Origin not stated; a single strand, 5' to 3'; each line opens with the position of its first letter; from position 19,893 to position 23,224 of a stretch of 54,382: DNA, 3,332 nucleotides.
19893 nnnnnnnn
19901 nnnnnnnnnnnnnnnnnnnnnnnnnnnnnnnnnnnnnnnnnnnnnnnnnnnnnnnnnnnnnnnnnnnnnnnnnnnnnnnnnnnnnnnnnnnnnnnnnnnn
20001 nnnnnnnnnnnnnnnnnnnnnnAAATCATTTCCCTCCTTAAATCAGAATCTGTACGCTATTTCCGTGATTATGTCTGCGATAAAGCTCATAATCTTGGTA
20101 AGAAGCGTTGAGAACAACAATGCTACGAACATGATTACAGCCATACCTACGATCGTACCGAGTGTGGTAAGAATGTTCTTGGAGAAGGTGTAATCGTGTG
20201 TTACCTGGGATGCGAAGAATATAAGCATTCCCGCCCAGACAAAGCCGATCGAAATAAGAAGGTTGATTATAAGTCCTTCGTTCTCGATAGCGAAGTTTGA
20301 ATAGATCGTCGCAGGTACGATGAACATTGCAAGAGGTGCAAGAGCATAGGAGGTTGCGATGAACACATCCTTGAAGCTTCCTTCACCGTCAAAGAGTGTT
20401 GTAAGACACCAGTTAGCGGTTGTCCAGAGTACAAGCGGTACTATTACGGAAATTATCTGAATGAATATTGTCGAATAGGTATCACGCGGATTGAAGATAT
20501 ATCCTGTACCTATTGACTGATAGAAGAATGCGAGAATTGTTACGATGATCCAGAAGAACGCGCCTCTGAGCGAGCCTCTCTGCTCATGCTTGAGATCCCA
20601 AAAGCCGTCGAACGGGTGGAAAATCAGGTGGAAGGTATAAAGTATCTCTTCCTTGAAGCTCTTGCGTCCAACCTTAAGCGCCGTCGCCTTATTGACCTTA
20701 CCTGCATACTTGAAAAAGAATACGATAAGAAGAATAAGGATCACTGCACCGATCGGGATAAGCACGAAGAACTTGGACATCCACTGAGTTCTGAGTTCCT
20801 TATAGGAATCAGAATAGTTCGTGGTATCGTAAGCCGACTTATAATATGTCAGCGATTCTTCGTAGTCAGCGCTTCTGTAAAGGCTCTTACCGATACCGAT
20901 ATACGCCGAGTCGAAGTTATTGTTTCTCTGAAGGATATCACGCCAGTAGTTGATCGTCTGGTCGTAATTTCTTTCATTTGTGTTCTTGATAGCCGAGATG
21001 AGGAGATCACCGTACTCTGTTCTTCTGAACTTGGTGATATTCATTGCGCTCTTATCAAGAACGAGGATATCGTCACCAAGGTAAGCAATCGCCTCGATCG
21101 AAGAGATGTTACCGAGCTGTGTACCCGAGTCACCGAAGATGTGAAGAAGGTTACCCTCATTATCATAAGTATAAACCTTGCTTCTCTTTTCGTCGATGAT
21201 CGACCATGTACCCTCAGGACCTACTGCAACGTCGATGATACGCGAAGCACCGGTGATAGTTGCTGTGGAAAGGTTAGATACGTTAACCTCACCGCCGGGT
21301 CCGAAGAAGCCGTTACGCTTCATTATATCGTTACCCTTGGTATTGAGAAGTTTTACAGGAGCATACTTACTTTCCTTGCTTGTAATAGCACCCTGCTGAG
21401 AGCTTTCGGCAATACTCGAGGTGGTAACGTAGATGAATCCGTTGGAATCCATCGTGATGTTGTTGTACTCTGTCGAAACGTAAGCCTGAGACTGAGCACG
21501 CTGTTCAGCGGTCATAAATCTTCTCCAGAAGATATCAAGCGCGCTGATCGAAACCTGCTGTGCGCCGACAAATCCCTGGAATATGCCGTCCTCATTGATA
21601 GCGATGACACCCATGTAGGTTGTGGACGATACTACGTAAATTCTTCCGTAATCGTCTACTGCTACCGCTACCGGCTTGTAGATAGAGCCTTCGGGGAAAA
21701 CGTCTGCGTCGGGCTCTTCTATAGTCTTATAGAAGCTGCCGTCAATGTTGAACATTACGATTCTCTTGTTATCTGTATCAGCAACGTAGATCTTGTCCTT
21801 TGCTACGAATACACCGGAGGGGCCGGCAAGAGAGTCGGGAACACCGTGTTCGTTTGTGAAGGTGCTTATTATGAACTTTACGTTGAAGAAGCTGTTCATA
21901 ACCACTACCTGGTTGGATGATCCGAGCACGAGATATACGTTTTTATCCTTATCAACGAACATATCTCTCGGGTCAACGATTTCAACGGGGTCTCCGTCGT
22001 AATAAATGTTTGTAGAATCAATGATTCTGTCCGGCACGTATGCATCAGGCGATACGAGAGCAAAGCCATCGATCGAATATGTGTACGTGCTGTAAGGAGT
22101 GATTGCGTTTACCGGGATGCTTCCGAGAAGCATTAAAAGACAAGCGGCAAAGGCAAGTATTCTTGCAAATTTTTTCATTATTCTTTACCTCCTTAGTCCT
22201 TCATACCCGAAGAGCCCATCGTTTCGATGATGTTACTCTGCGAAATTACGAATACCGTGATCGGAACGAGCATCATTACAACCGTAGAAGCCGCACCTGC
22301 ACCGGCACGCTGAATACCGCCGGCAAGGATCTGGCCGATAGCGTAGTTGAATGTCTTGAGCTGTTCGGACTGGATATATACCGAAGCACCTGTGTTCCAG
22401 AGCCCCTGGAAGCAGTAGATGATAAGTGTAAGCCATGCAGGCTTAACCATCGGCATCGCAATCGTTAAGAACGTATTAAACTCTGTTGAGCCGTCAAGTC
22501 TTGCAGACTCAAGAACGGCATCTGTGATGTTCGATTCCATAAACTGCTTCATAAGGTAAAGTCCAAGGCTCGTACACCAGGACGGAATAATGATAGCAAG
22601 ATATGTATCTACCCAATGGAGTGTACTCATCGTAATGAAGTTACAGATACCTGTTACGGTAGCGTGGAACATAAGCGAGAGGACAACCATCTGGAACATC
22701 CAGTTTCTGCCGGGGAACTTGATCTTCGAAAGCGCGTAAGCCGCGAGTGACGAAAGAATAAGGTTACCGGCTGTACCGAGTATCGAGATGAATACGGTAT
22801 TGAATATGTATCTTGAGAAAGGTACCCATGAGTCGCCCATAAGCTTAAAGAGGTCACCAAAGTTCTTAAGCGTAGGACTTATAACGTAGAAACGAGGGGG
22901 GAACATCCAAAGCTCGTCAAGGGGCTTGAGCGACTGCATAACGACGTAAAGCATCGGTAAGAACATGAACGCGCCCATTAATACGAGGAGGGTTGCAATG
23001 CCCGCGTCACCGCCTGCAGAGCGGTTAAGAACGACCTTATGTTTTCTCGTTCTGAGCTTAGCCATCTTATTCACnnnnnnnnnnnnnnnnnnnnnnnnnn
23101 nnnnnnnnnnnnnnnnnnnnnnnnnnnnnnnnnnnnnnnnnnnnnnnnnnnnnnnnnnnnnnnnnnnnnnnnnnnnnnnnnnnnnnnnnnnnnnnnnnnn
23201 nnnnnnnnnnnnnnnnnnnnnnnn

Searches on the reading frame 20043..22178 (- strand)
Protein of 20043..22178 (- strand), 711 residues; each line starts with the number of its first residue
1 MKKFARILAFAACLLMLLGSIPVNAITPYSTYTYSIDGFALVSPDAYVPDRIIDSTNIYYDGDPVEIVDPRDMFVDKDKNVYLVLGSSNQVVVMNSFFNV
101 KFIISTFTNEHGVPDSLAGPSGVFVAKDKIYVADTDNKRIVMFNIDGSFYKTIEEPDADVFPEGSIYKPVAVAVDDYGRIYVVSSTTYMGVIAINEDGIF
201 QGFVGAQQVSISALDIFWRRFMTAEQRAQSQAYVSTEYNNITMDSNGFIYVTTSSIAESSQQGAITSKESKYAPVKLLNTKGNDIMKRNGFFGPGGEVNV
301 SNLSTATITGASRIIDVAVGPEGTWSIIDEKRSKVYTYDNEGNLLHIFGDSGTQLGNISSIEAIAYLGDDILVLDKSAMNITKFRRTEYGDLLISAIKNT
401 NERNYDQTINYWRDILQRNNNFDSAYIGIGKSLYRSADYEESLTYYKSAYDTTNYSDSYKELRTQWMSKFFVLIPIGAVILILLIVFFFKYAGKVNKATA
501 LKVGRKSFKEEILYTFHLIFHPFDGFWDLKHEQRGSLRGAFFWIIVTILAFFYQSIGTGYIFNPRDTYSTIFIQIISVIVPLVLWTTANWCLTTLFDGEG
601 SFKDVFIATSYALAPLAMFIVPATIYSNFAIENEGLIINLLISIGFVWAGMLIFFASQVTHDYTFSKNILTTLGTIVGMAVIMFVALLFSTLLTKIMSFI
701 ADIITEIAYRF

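Call 3: search_protein_families(library=pfam, proteins=[window:20043-22178:-], max_evalue=0.01)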
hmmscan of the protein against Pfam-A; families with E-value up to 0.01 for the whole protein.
window:20043-22178:- (711 aa): 4 families
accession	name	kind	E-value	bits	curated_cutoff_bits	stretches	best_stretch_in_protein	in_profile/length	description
PF04893.22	Yip1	-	3.8e-14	53.4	28.6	1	517-686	2-172/173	Yip1 domain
PF06739.17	SBBP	-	3.9e-07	30.3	20.5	1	234-255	11-32/38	Beta-propeller repeat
PF01436.27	NHL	-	5.1e-07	29.8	20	0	117-141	1-26/28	NHL repeat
PF25021.1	TEN_NHL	-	0.0028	17.1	27.1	0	164-210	139-182/357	Teneurin NHL domain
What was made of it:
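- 20043..22178 (-): NHL-TPR-Yip1 membrane protein, 711 aa. It has a signal peptide (7-25), an extracellular NHL beta-propeller (about 60-385), a TPR region (about 400-460), a TM helix (470-488) and a 5-TM Yip1 domain (517-693). Pfam Yip1 E 3.8e-14, NHL and SBBP (call 3).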

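Call 4: search_protein_families(library=ncbifam, proteins=[window:20043-22178:-], max_evalue=0.01)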
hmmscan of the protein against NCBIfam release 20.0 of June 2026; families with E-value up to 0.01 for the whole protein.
window:20043-22178:- (711 aa): 2 families
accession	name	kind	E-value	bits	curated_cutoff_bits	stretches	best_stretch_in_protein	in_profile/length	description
NF035926.1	scyF_NHL_VPEP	equivalog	1.8e-09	37.3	350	1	70-187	154-267/376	scytonemin biosynthesis PEP-CTERM protein ScyF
NF047780.1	LIC12708_fam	subfamily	0.0028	16.6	150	1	120-188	59-141/391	LIC_12708 family protein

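Call 24: find_homologous_proteins(query=window:20043-22178:-, max_evalue=0.00001)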
Query window:20043-22178:- (711 aa): 4078 proteins with E <= 0.00001 among 8000 candidates; the best 120 are listed.
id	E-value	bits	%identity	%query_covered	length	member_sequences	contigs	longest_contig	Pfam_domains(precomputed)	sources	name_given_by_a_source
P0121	0.0e+0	1582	100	100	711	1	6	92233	PF04893.23,PF01436.28,PF06739.18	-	-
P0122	0.0e+0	1564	98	100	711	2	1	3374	PF04893.23,PF01436.28,PF06739.18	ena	-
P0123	0.0e+0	1492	91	100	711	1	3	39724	PF04893.23,PF01436.28,PF06739.18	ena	-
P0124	0.0e+0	1429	87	100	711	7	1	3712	PF04893.23,PF01436.28,PF06739.18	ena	-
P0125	0.0e+0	1426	88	100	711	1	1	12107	PF04893.23,PF01436.28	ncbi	-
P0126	0.0e+0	1425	87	100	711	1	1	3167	PF04893.23,PF01436.28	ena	-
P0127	0.0e+0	1422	87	100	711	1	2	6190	PF04893.23,PF01436.28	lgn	-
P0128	0.0e+0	1391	84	100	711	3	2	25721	PF04893.23,PF01436.28,PF06739.18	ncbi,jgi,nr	ncbi:MAG: hypothetical protein E7635_06690 [Ruminococcaceae bacterium]|nr:hypothetical protein [Osci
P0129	0.0e+0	1370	83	100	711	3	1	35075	PF04893.23,PF01436.28,PF06739.18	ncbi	-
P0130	0.0e+0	1351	82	100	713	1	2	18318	PF04893.23,PF01436.28,PF06739.18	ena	-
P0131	0.0e+0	1308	79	100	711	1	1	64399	PF04893.23,PF01436.28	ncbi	-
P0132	0.0e+0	1303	78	100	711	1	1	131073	PF04893.23,PF01436.28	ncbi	-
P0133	0.0e+0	1303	78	100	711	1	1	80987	PF04893.23,PF01436.28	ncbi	-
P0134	0.0e+0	1300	78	100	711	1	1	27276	PF04893.23,PF01436.28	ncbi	-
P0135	0.0e+0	1299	79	100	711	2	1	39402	PF04893.23,PF01436.28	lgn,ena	-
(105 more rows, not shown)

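Call 30: search_solved_structures(query=window:20043-22178:-, max_evalue=1)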
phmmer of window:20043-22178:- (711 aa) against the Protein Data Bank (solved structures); distinct sequences matched with E-value up to 1: 41.
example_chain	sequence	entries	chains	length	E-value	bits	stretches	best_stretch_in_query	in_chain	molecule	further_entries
8bu0_A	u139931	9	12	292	8.6e-11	44.2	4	402-452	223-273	Consensus tetratricopeptide repeat protein | Crystal structure of an 8-repeat consensus TPR superhelix with Zinc. | Monomer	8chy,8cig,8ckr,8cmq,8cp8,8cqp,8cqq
6d69_A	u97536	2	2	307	3.5e-10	42.1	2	128-201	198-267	NHL Repeat Region of D. melanogaster Thin | Thin, isoform D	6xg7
9qhb_A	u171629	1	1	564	8.5e-10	40.9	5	402-453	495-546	Engineered tetratricopeptide repeat protein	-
8j72_A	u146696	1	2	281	1.8e-08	36.5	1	68-205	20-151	E3 ubiquitin-protein ligase TRIM71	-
9jur_A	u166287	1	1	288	1.8e-08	36.4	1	69-206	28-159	E3 ubiquitin-protein ligase TRIM71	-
7qrx_A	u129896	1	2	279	1.9e-08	36.4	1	69-206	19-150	E3 ubiquitin-protein ligase TRIM71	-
6fpt_A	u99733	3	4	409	3.1e-07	32.4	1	66-206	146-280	E3 ubiquitin-protein ligase TRIM71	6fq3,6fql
2fo7_A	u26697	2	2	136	2.1e-06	29.6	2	402-451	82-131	SYNTHETIC CONSENSUS TPR PROTEIN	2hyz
9qhc_A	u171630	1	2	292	3.1e-06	29.1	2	402-452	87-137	Engineered tetratricopeptide repeat protein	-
8ch0_A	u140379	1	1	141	4.3e-06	28.6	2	402-451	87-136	Consensus tetratricopeptide repeat protein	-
7qrv_A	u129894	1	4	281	7e-06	27.9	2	83-185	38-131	Tripartite motif-containing protein 2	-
7b96_A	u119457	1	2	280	7.3e-06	27.9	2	83-185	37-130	Isoform 2 of Tripartite motif-containing protein 2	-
7b2r_A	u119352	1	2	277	7.4e-06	27.8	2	83-185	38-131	Tripartite motif-containing protein 2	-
7qrw_A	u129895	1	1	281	1.4e-05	26.9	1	86-187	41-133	Isoform 4 of Tripartite motif-containing protein 3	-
9gzg_A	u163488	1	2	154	1.8e-05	26.6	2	402-462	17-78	Engineered CTPR protein with glutamic acids for conductivity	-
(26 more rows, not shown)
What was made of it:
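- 20043..22178 (-): PDB sequence hits to TRIM71, Thin, PknD NHL domains and to TPR proteins (call 30).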

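Call 79: search_dna_similar(query=window:20043-22178:-, collection=plasmids, mode=protein, max_evalue=1e-8, max_rows=20)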
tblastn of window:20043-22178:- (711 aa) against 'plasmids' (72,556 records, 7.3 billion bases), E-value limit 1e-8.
Records with a match: 2; places in all: 2; records where one place covers at least 80% of the query: 2.
Best place of each record, by identity: <60% 2.
By first word of the organism name: Butyrivibrio 1; Paenibacillus 1.
By predicted mobility (MOB-suite, as given by PLSDB): non-mobilizable 2.
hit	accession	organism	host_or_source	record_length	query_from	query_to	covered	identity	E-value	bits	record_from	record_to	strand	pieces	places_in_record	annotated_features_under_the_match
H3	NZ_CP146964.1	Butyrivibrio fibrisolvens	Bovinae,Bovine rumen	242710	21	710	93%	33.8%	3e-94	373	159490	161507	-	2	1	NHL repeat-containing protein | YIP1 family protein | DUF5696 domain-containing protein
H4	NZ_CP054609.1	Paenibacillus cellulosilyticus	cell culture,soil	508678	19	710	97%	27.5%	2e-65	243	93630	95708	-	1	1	YIP1 family protein | DUF5696 domain-containing protein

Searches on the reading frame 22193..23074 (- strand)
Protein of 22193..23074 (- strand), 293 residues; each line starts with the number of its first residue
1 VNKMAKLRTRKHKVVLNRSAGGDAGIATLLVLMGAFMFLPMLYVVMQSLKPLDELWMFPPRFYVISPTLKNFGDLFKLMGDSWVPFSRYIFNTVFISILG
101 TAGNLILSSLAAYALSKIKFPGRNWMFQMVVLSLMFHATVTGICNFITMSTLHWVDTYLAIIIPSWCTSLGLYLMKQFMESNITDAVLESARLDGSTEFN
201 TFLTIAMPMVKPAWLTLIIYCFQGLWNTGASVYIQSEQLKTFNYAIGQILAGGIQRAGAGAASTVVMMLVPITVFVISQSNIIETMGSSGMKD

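Call 3: search_protein_families(library=pfam, proteins=[window:22193-23074:-], max_evalue=0.01)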
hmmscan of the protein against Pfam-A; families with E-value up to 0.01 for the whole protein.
window:22193-23074:- (293 aa): 1 family
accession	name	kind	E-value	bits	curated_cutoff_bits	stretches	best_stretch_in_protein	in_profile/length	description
PF00528.27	BPD_transp_1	-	7.7e-05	22.9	26.4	1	107-280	4-176/184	Binding-protein-dependent transport system inner membrane component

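Call 4: search_protein_families(library=ncbifam, proteins=[window:22193-23074:-], max_evalue=0.01)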
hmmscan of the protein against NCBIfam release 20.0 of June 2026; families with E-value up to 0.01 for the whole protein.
window:22193-23074:- (293 aa): 13 families
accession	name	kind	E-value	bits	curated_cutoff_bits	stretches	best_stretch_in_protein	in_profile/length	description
NF008210.0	PRK10973.1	equivalog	4.1e-18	66.1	297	1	42-283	27-273/281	sn-glycerol-3-phosphate ABC transporter permease UgpE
NF008231.0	PRK10998.1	equivalog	3.5e-15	56.3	261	1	84-293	79-296/296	maltose ABC transporter permease MalG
NF040932.1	ABC_arch_GlcU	equivalog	7.6e-13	48.7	340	1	29-279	8-257/272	glucose ABC transporter permease GlcU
TIGR02141.1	modB_ABC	equivalog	1.7e-08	34.3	182.6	1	95-277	5-199/208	molybdate ABC transporter permease subunit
TIGR01581.1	Mo_ABC_porter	hypoth_equivalog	1.2e-05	24.9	210.3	1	97-241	30-189/225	ABC transporter permease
TIGR02139.1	permease_CysT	equivalog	0.0001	22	246.1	1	72-284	36-259/265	sulfate ABC transporter permease subunit CysT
NF040839.1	tungstate_WtpB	equivalog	0.0002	21.1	340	1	63-277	23-243/251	tungstate ABC transporter permease WtpB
NF006939.0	PRK09421.1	equivalog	0.00024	20.6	262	1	94-249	16-189/230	molybdate ABC transporter permease subunit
NF007047.0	PRK09500.1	equivalog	0.0003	20.5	326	1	90-279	60-249/257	spermidine/putrescine ABC transporter permease PotC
TIGR00969.1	3a0106s02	subfamily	0.00056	19.5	240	0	70-282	45-268/272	sulfate ABC transporter permease subunit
NF008208.0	PRK10971.1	equivalog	0.00081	18.9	415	0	99-278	69-261/277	sulfate/thiosulfate ABC transporter permease CysT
TIGR01097.1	PhnE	equivalog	0.002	17.7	216.7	1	83-223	51-193/252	phosphonate ABC transporter, permease protein PhnE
TIGR02140.1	permease_CysW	equivalog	0.0022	17.5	329.1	0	93-156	52-115/261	sulfate ABC transporter permease subunit CysW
